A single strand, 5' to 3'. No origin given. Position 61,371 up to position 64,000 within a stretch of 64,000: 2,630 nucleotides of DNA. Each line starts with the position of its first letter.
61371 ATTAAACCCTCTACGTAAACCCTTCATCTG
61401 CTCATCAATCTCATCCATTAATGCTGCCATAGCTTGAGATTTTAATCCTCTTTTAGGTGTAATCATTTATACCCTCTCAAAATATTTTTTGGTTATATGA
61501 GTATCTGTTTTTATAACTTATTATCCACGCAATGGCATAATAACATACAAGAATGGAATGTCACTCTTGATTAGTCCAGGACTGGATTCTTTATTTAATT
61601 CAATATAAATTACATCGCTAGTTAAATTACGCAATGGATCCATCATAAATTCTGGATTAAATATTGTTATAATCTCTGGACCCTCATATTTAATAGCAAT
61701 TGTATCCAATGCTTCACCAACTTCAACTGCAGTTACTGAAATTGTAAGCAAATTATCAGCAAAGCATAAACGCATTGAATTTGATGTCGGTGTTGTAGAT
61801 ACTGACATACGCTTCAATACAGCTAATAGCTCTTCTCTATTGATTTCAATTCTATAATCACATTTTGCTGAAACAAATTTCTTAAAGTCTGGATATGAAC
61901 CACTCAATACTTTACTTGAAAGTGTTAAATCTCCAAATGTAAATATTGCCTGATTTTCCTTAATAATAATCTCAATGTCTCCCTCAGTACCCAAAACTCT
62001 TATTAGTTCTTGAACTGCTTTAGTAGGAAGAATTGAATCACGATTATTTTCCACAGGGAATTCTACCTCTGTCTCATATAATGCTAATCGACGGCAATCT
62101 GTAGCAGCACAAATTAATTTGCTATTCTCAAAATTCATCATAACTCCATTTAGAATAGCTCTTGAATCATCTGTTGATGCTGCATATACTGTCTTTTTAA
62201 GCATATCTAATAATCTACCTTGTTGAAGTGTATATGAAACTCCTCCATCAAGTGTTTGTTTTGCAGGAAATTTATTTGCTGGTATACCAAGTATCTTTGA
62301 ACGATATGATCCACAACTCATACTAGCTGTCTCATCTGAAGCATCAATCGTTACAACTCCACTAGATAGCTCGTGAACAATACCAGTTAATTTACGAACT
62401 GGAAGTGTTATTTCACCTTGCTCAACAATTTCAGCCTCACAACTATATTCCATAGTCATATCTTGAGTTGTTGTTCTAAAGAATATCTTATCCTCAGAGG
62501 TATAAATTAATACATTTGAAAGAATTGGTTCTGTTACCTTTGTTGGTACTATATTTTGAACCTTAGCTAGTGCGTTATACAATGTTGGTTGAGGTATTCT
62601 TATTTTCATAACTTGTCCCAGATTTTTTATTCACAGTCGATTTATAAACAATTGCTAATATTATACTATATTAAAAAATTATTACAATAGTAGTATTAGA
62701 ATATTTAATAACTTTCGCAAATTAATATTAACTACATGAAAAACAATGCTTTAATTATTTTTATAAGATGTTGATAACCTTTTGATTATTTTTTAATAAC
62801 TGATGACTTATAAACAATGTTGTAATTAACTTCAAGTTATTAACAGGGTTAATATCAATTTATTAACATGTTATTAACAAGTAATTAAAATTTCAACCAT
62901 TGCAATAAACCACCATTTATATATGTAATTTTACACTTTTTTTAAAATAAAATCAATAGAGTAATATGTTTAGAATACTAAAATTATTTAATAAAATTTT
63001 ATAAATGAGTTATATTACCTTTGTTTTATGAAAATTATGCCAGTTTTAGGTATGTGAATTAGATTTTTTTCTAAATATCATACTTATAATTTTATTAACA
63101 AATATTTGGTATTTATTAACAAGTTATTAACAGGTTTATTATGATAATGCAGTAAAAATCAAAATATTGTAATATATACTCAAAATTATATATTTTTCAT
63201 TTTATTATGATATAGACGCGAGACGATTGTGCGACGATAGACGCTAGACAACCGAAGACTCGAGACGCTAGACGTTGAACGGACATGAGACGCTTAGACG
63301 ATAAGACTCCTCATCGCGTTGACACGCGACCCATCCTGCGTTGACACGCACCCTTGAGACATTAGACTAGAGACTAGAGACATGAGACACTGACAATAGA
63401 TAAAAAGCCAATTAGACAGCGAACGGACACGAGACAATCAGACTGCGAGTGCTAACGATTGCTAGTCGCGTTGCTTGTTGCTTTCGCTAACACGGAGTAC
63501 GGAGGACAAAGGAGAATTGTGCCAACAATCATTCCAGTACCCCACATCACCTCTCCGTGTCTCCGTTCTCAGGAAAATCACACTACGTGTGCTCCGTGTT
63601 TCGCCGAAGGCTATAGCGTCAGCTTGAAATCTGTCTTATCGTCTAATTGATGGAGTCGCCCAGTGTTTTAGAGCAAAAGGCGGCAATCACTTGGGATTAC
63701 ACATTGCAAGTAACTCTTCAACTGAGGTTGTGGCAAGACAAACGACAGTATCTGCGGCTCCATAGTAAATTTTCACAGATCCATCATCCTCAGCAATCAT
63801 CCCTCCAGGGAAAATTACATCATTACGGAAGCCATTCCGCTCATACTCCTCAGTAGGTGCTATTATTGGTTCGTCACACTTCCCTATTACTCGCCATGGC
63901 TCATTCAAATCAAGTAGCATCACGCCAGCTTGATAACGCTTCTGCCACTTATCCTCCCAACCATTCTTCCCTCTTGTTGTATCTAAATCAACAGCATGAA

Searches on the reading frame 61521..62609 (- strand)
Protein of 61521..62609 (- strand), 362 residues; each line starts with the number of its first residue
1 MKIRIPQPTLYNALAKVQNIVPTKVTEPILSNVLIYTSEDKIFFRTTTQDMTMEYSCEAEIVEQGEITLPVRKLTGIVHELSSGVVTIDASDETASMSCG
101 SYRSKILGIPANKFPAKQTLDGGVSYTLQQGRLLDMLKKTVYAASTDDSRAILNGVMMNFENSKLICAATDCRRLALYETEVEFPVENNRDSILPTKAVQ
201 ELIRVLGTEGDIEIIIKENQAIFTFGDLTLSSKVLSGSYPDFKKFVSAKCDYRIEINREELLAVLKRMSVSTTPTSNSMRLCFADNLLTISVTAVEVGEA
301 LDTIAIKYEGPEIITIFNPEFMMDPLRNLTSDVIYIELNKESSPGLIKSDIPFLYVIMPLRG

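Call 7: find_encoding_contigs(protein=window:61521-62609:-, flank=10000, max_places=10)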
Protein window:61521-62609:- (362 aa): 6 contigs read that carry it; 5 places shown.
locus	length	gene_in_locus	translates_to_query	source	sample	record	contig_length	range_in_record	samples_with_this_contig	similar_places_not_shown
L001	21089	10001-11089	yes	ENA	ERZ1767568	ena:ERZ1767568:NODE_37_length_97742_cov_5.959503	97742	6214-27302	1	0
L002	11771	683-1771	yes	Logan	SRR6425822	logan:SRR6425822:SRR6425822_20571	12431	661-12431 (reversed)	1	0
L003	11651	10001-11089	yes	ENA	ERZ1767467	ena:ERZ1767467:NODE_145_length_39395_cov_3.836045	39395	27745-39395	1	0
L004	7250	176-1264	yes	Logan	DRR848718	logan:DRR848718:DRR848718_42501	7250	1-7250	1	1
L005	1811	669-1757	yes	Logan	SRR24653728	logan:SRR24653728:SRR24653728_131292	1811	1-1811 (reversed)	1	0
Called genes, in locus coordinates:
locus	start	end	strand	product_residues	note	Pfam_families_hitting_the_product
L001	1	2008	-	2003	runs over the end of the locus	PF13004:BACON (weak), PF13004:BACON, PF18998:Flg_new_2, PF09479:Flg_new, PF13290:CHB_HEX_C_1, PF13287:Fn3_assoc, PF09479:Flg_new, PF03781:FGE-sulfatase, +1 more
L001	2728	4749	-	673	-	PF06068:TIP49 (weak), PF00004:AAA, PF17862:AAA_lid_3, PF01434:Peptidase_M41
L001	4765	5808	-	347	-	PF00154:RecA_N, PF06745:ATPase (faint), PF08423:Rad51, PF27531:MT3502_N (weak), PF21096:RecA_C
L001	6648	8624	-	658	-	PF01134:GIDA, PF12831:FAD_oxidored, PF01134:GIDA, PF13932:SAM_GIDA_C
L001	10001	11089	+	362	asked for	PF00712:DNA_pol3_beta, PF02767:DNA_pol3_beta_2, PF02768:DNA_pol3_beta_3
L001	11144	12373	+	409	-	PF21710:Spt6_S1 (faint), PF23459:S1_RRP5 (faint), PF00575:S1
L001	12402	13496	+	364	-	-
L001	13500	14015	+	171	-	-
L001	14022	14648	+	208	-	PF00657:Lipase_GDSL, PF13472:Lipase_GDSL_2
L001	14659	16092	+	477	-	PF02310:B12-binding, PF19864:Radical_SAM_N2 (faint), PF04055:Radical_SAM, PF13311:DUF4080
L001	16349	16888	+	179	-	PF12844:HTH_19, PF13560:HTH_31, PF01381:HTH_3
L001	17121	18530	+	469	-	-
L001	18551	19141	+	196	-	-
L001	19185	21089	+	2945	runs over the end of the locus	PF00801:PKD, PF18884:TSP3_bac (faint), PF18911:PKD_4, PF13385:Laminin_G_3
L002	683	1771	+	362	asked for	PF00712:DNA_pol3_beta, PF02767:DNA_pol3_beta_2, PF02768:DNA_pol3_beta_3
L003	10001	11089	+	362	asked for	PF00712:DNA_pol3_beta, PF02767:DNA_pol3_beta_2, PF02768:DNA_pol3_beta_3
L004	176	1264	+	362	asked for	PF00712:DNA_pol3_beta, PF02767:DNA_pol3_beta_2, PF02768:DNA_pol3_beta_3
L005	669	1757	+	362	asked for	PF00712:DNA_pol3_beta, PF02767:DNA_pol3_beta_2, PF02768:DNA_pol3_beta_3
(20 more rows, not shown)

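Call 8: search_protein_families(library=pfam, proteins=[window:61521-62609:-])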
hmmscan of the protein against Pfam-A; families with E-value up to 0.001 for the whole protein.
window:61521-62609:- (362 aa): 3 families
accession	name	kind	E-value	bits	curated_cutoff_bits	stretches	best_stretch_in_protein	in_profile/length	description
PF02767.21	DNA_pol3_beta_2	-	3.7e-28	98.6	27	1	128-241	2-116/116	DNA polymerase III beta subunit, central domain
PF00712.24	DNA_pol3_beta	-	2.1e-25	89.7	24.4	1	1-116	1-118/120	DNA polymerase III beta subunit, N-terminal domain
PF02768.20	DNA_pol3_beta_3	-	1.1e-14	54.7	27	1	252-361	10-121/121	DNA polymerase III beta subunit, C-terminal domain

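Call 37: find_related_loci(query=window:61521-62609:-, collection=metagenome_contigs, flank=4000)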
Query window:61521-62609:- (362 aa) in metagenome_contigs; peptide patterns used: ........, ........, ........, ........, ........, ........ (x = any residue, [..] = any of these).
144 stretches matched a pattern; 18 encode a relative of the query (tblastn E <= 1e-3); 18 distinct loci.
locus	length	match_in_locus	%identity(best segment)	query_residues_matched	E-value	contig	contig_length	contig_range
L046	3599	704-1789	56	1-361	5e-140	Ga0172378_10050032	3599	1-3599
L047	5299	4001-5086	54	1-361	6e-134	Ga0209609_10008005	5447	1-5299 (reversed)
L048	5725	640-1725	54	1-361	2e-133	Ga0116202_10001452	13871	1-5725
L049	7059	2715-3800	56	1-361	8e-133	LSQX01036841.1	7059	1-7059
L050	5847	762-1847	51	1-361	1e-122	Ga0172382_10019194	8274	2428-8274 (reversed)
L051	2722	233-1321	52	1-361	2e-123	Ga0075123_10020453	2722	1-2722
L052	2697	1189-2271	53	1-361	2e-122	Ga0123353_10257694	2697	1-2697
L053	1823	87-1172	48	1-361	5e-117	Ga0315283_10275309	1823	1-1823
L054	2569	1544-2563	49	1-339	2e-114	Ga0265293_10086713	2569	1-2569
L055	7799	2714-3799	47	1-361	6e-110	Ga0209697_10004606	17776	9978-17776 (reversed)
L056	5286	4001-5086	46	1-361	8e-103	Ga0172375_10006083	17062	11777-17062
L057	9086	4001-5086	42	1-361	4e-100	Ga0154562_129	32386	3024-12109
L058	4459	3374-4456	43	1-361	3e-98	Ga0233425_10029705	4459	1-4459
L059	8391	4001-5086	42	1-361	4e-96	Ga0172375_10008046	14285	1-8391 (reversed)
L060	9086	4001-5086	44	1-361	5e-95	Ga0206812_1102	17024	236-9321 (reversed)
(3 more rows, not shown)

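Call 40: find_homologous_proteins(query=window:61521-62609:-, max_evalue=1e-60)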
Query window:61521-62609:- (362 aa): 564 proteins with E <= 1e-60 among 4071 candidates; the best 120 are listed.
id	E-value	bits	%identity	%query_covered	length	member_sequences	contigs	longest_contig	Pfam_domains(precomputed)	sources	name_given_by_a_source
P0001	4.7e-231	784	100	100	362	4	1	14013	PF00712.25,PF02768.21,PF02767.22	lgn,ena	-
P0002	2.5e-193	660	83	100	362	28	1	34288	PF00712.25,PF02768.21,PF02767.22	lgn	-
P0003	1.6e-187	641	80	100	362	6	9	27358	PF00712.25,PF02768.21,PF02767.22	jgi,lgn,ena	jgi:DNA polymerase-3 subunit beta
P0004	4.1e-133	462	61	100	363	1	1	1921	PF00712.25,PF02768.21,PF02767.22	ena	-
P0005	4.8e-132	458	58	100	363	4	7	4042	PF00712.25,PF02768.21,PF02767.22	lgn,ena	-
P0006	2.5e-129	449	57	100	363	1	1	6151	PF00712.25,PF02768.21,PF02767.22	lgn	-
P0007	4.8e-128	445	57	100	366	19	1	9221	PF00712.25,PF02768.21,PF02767.22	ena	-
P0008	1.0e-126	441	57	100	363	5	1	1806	PF00712.25,PF02768.21,PF02767.22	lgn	-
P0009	1.4e-126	440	56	100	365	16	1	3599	PF00712.25,PF02768.21,PF02767.22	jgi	-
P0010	2.8e-125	436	56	100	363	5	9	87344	PF00712.25,PF02768.21,PF02767.22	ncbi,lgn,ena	-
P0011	1.6e-124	434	56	100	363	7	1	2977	PF00712.25,PF02768.21,PF02767.22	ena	-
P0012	2.1e-124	433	56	100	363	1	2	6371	PF00712.25,PF02768.21,PF02767.22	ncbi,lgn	-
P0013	8.7e-124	431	57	97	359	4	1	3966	PF00712.25,PF02768.21,PF02767.22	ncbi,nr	ncbi:MAG: DNA polymerase III subunit beta [Lentisphaerae bacterium]|nr:DNA polymerase III subunit be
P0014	2.8e-122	426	55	100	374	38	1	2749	PF00712.25,PF02768.21,PF02767.22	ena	-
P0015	4.5e-118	412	55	100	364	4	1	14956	PF00712.25,PF02768.21,PF02767.22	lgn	-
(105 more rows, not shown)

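Call 41: find_encoding_contigs(protein=P0002, flank=6000, max_places=4)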
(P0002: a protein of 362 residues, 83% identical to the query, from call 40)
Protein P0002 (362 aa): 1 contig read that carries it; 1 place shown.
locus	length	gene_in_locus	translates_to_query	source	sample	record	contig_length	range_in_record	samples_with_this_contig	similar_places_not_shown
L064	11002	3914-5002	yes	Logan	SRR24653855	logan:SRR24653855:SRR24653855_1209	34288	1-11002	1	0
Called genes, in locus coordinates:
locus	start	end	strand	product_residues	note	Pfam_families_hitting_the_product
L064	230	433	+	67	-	-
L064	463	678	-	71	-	-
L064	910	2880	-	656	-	PF01134:GIDA, PF07992:Pyr_redox_2 (weak), PF12831:FAD_oxidored, PF01134:GIDA, PF13932:SAM_GIDA_C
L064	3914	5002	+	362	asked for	PF00712:DNA_pol3_beta, PF02767:DNA_pol3_beta_2, PF02768:DNA_pol3_beta_3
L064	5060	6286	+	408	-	PF23459:S1_RRP5 (faint), PF21710:Spt6_S1 (faint), PF00575:S1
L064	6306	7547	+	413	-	-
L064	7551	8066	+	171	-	-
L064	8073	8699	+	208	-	PF00657:Lipase_GDSL, PF04311:DUF459 (faint), PF13472:Lipase_GDSL_2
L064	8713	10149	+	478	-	PF02310:B12-binding, PF19864:Radical_SAM_N2 (weak), PF04055:Radical_SAM, PF13311:DUF4080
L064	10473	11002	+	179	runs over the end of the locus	PF13560:HTH_31 (weak), PF01381:HTH_3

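Call 42: find_encoding_contigs(protein=P0003, flank=6000, max_places=4)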
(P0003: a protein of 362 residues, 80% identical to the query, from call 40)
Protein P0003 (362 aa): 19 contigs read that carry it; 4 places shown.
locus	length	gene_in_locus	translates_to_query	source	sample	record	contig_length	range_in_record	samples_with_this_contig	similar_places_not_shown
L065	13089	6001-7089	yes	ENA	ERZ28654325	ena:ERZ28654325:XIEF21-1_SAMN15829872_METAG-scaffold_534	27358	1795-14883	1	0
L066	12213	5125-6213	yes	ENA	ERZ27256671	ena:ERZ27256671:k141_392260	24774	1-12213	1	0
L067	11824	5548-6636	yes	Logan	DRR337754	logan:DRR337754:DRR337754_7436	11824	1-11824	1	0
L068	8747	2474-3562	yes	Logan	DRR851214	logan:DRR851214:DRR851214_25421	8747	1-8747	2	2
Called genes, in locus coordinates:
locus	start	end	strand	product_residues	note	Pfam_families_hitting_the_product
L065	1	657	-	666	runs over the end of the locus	PF06068:TIP49 (weak), PF00004:AAA, PF17862:AAA_lid_3, PF01434:Peptidase_M41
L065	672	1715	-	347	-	PF00154:RecA_N, PF06745:ATPase (faint), PF08423:Rad51, PF27531:MT3502_N (weak), PF21096:RecA_C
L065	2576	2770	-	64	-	-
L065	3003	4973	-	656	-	PF01134:GIDA, PF07992:Pyr_redox_2 (weak), PF12831:FAD_oxidored, PF01134:GIDA, PF13932:SAM_GIDA_C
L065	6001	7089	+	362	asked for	PF00712:DNA_pol3_beta, PF02767:DNA_pol3_beta_2, PF02768:DNA_pol3_beta_3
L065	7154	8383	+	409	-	PF23459:S1_RRP5 (faint), PF21710:Spt6_S1 (faint), PF00575:S1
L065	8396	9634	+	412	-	-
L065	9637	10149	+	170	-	-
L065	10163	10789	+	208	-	PF00657:Lipase_GDSL, PF04311:DUF459 (faint), PF13472:Lipase_GDSL_2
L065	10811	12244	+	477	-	PF02310:B12-binding, PF04055:Radical_SAM, PF13311:DUF4080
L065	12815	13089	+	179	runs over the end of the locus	PF13560:HTH_31 (weak), PF01381:HTH_3, PF13443:HTH_26 (faint)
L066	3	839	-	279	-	?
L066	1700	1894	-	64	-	-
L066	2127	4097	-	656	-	PF01134:GIDA, PF07992:Pyr_redox_2 (weak), PF12831:FAD_oxidored, PF01134:GIDA, PF13932:SAM_GIDA_C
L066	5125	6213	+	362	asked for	PF00712:DNA_pol3_beta, PF02767:DNA_pol3_beta_2, PF02768:DNA_pol3_beta_3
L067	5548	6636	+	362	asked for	PF00712:DNA_pol3_beta, PF02767:DNA_pol3_beta_2, PF02768:DNA_pol3_beta_3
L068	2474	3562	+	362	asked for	PF00712:DNA_pol3_beta, PF02767:DNA_pol3_beta_2, PF02768:DNA_pol3_beta_3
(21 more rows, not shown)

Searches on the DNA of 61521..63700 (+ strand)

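Call 29: search_rna_families(source=window, start=62600, end=63700, threshold=evalue, max_evalue=10)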
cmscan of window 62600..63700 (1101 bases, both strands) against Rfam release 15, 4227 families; matches with E-value up to 10: 3.
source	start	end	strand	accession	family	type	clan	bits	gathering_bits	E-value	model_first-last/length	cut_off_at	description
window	63290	63319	-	RF01662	ceN89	Gene; snRNA; snoRNA; CD-box;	-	18.6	48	0.71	1-78/78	no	Caenorhabditis snoRNA ceN89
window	62858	62890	-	RF00797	mir-355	Gene; miRNA;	-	17.1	70.3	4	1-75/75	no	mir-355 microRNA precursor family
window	62792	62816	+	RF02288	TtnuCD11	Gene; snRNA; snoRNA; CD-box;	-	14.1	70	2.5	1-74/74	no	Tetrahymena snoRNA TtnuCD11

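Call 71: search_dna_similar(query=window:63195-63660:+, collection=plasmids, mode=distant, max_rows=5)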
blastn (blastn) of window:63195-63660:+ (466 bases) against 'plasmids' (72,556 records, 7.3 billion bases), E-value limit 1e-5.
No match.

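Call 72: search_dna_similar(query=window:63195-63660:+, collection=phages, mode=distant, max_rows=5)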
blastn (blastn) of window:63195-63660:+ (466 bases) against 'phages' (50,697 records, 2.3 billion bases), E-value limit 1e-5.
No match.

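Call 74: search_rna_families(sources=[L065, L064, L001], threshold=gathering)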
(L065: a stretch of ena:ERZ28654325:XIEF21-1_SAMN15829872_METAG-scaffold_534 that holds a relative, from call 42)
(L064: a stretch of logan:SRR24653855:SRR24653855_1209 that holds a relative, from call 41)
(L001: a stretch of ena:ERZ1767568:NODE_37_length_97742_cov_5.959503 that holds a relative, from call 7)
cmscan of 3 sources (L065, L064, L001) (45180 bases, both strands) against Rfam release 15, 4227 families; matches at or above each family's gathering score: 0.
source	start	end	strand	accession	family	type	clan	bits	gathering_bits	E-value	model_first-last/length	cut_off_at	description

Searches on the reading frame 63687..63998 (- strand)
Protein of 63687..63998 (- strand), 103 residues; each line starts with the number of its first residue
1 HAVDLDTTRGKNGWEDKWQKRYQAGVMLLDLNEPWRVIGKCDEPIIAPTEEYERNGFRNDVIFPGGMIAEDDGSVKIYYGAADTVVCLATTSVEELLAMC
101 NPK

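Call 8: search_protein_families(library=pfam, proteins=[window:63687-63998:-])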
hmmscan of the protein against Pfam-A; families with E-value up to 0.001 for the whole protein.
window:63687-63998:- (103 aa): 1 family
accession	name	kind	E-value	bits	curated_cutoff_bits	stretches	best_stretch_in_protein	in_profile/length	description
PF04041.19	Glyco_hydro_130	-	6.7e-21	75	26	1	18-100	239-318/320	beta-1,4-mannooligosaccharide phosphorylase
